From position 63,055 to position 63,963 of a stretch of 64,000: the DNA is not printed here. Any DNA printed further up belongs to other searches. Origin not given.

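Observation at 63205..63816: Secreted rod-like protein carrying two free-standing flavinylation-type motifs and a His/Glu tail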

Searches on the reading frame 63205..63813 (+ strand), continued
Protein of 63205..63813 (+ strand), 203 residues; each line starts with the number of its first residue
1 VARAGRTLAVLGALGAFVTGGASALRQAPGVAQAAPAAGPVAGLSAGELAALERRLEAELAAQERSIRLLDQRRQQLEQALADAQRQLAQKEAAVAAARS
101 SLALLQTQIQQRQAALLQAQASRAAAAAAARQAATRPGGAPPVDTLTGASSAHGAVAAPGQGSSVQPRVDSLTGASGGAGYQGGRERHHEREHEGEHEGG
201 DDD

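Call 48: search_solved_structures(query=L007:10877-11824:+, max_evalue=0.00001, show_alignments=4)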
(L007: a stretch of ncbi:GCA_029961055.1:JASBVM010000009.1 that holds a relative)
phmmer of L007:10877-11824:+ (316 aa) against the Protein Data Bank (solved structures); distinct sequences matched with E-value up to 0.00001: 13.
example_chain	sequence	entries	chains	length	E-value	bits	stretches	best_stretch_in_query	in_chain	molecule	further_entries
1vrm_A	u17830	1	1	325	4.9e-22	82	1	44-277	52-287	hypothetical protein TM1553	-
3pnd_A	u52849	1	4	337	5.8e-22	81.8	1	47-308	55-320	Thiamine biosynthesis lipoprotein ApbE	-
4xgw_A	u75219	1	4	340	1.3e-21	80.7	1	40-300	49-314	FAD:protein FMN transferase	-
2o18_A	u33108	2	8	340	4.7e-21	78.8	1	40-300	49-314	Thiamine biosynthesis lipoprotein apbE | FAD:protein FMN transferase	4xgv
4xgx_A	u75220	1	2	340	2.3e-20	76.5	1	45-300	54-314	FAD:protein FMN transferase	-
5mgy_H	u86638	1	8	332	2.6e-19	73.1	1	41-298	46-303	FAD:protein FMN transferase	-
4xdt_A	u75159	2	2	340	1.5e-16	64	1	37-277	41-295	FAD:protein FMN transferase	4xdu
4ifu_A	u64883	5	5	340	9.4e-16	61.4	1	39-277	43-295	FAD:protein FMN transferase | Thiamine biosynthesis lipoprotein ApbE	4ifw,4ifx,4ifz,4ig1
7mgt_A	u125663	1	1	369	1.2e-15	61.1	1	39-277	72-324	FAD:protein FMN transferase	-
4xdr_A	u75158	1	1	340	1.9e-15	60.4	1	39-276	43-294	FAD:protein FMN transferase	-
7esa_A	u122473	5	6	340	7.5e-15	58.4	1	137-300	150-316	FAD:protein FMN transferase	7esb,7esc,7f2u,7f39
6nxi_A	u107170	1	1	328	1.1e-11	48.1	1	6-299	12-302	FAD:protein FMN transferase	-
6nxj_A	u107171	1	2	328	2.3e-10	43.7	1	6-299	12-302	FAD:protein FMN transferase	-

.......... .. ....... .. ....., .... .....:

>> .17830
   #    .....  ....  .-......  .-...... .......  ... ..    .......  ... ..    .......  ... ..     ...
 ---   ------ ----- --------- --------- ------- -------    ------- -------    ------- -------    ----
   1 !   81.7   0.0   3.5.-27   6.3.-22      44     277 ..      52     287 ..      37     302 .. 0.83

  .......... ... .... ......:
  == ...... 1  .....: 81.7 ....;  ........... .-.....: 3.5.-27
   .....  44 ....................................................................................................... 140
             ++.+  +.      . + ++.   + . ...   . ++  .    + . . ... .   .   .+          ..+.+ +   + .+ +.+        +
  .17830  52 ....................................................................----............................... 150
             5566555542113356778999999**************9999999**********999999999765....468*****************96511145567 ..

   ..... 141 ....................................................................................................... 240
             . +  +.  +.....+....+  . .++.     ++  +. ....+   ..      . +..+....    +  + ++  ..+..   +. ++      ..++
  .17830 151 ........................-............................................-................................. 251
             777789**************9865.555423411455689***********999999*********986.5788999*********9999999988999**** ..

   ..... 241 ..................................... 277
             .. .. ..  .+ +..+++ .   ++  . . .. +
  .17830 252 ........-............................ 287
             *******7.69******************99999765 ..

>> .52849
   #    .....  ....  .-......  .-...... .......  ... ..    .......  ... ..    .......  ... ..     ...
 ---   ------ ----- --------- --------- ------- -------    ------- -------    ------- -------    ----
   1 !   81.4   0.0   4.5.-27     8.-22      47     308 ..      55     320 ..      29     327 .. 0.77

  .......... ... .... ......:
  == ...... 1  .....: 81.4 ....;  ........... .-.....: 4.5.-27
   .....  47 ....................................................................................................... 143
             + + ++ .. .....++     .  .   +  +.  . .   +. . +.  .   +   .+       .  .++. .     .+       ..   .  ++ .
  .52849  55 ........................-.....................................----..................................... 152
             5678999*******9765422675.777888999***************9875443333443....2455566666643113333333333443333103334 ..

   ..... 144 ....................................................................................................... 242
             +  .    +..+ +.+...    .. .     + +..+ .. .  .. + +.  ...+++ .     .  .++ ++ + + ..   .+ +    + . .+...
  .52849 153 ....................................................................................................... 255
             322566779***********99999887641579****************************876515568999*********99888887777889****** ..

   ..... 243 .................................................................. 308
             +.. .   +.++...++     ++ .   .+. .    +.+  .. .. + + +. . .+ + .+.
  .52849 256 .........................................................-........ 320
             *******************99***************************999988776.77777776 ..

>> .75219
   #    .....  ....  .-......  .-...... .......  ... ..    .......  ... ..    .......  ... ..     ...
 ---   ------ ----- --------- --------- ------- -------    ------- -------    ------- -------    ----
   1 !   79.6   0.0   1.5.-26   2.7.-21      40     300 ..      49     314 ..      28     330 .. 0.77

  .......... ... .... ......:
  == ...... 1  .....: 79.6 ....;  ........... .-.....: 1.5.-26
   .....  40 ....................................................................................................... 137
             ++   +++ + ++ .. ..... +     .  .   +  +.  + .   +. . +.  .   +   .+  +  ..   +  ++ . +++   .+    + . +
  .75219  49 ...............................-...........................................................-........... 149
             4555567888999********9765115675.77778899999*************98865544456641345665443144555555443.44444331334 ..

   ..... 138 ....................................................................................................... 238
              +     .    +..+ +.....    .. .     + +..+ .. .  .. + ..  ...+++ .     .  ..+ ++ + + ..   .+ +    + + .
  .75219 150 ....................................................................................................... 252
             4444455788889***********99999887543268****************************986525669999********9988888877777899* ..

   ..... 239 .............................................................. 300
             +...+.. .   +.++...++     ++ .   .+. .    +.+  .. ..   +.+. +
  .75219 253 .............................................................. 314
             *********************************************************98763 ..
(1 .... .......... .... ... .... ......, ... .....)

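Call 50: search_solved_structures(query=A2, max_evalue=10, show_alignments=3)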
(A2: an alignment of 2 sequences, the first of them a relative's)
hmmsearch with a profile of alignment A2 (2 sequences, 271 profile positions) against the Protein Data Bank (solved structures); distinct sequences matched with E-value up to 10: 0.

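Call 51: search_protein_families(library=ncbifam, proteins=[L009:11840-12643:+, L007:11824-12621:+, L007:10456-10851:+, L007:10877-11824:+], max_evalue=1)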
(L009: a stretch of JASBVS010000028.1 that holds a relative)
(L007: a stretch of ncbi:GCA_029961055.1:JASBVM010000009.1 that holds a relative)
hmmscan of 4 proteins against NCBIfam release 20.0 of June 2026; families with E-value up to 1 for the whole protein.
L009:11840-12643:+ (268 aa): 1 family
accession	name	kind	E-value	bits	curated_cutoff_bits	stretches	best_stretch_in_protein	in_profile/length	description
NF007950.1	PRK10669.1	equivalog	0.013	14.4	700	1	8-74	170-233/547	YbaL family putative K(+) efflux transporter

L007:11824-12621:+ (266 aa): 1 family
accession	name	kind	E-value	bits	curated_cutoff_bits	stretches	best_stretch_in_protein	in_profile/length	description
NF008580.0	PRK11539.1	equivalog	0.33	9.2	969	1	155-214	240-298/758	ComEC family protein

L007:10456-10851:+ (132 aa): 3 families
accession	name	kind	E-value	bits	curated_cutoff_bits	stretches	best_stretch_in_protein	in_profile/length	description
NF047741.1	antiphage_MADS6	equivalog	0.018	13.5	460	1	61-118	420-480/612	methylation-associated defense system protein kinase MAD6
NF051867.1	ProtaseAdptRcdA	equivalog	0.033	14.2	170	1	59-98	98-137/158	protease adaptor protein RcdA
NF033761.1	gliding_GltJ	equivalog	0.49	9.4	450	1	21-130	366-476/671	adventurous gliding motility protein GltJ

L007:10877-11824:+ (316 aa): 1 family
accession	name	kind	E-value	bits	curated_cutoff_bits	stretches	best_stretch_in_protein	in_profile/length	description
NF007774.0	PRK10461.1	equivalog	1.4e-23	83.4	498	1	150-308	181-340/351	FAD:protein FMN transferase ApbE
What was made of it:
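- On MsrQ / ferric-reductase-domain cytochromes (PF01794), for the six-TM partner in L007/L009: Nothing relevant in NCBIfam (call 51).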

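Call 54: find_related_loci(query=A2, collection=metagenome_contigs, flank=6000)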
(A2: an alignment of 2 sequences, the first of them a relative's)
Query A2 (269 aa) in metagenome_contigs; peptide patterns used: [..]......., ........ (x = any residue, [..] = any of these).
277 stretches matched a pattern, but none encodes a relative of the query by tblastn (E <= 1e-3).

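Call 56: list_cluster_members(proteins=[window:63205-63813:+, P0001, L009:10001-10516:+, L007:10456-10851:+, L007:10877-11824:+, L007:11824-12621:+, L009:10507-10893:+, L009:10911-11840:+, L009:11840-12643:+])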
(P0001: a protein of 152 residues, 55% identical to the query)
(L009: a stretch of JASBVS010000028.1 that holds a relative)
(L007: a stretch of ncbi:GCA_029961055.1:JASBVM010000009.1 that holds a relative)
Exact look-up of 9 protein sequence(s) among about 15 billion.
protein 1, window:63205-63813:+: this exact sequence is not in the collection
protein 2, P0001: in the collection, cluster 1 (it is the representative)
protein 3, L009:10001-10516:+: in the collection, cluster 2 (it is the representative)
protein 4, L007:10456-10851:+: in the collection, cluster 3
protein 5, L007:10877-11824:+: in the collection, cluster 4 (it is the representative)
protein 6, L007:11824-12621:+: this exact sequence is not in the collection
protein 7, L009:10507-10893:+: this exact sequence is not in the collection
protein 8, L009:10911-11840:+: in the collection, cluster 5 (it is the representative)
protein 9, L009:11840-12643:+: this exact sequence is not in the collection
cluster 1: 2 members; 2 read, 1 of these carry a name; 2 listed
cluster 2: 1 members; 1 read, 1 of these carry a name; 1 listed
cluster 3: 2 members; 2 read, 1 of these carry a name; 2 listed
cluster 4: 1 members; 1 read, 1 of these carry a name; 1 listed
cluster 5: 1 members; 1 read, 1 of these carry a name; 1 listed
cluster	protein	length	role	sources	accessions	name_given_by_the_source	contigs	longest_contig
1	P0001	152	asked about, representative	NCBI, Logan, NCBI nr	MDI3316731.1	MAG: hypothetical protein QJR14_03805 [Bacillota bacterium] | hypothetical protein [Bacillota bacterium]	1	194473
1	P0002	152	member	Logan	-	-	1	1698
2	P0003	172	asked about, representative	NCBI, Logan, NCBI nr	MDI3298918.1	MAG: hypothetical protein QJR08_07095 [Bacillota bacterium] | hypothetical protein [Bacillota bacterium]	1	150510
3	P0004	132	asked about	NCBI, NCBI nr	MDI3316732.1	MAG: hypothetical protein QJR14_03810 [Bacillota bacterium] | hypothetical protein [Bacillota bacterium]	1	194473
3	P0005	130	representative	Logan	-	-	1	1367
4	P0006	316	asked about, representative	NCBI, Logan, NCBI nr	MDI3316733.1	MAG: FAD:protein FMN transferase [Bacillota bacterium] | FAD:protein FMN transferase [Bacillota bacterium]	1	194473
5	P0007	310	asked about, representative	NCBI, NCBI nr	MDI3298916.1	MAG: FAD:protein FMN transferase [Bacillota bacterium] | FAD:protein FMN transferase [Bacillota bacterium]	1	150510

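Call 58: search_protein_families(library=pfam, proteins=[L001:7071-8504:-], max_evalue=0.001)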
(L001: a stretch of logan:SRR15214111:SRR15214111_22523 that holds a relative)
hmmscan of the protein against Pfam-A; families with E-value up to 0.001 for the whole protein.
L001:7071-8504:- (478 aa): 1 family
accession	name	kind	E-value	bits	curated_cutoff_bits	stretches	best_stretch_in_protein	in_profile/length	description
PF00082.27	Peptidase_S8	-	1.2e-11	44.9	21.8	1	216-407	73-258/288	Subtilase family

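Call 73: search_dna_similar(query=L007:11824-12621:+, collection=plasmids, mode=protein, max_evalue=0.01, max_rows=15)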
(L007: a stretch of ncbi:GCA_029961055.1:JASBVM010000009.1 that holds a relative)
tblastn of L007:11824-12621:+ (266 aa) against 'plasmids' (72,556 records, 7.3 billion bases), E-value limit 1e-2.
No match.
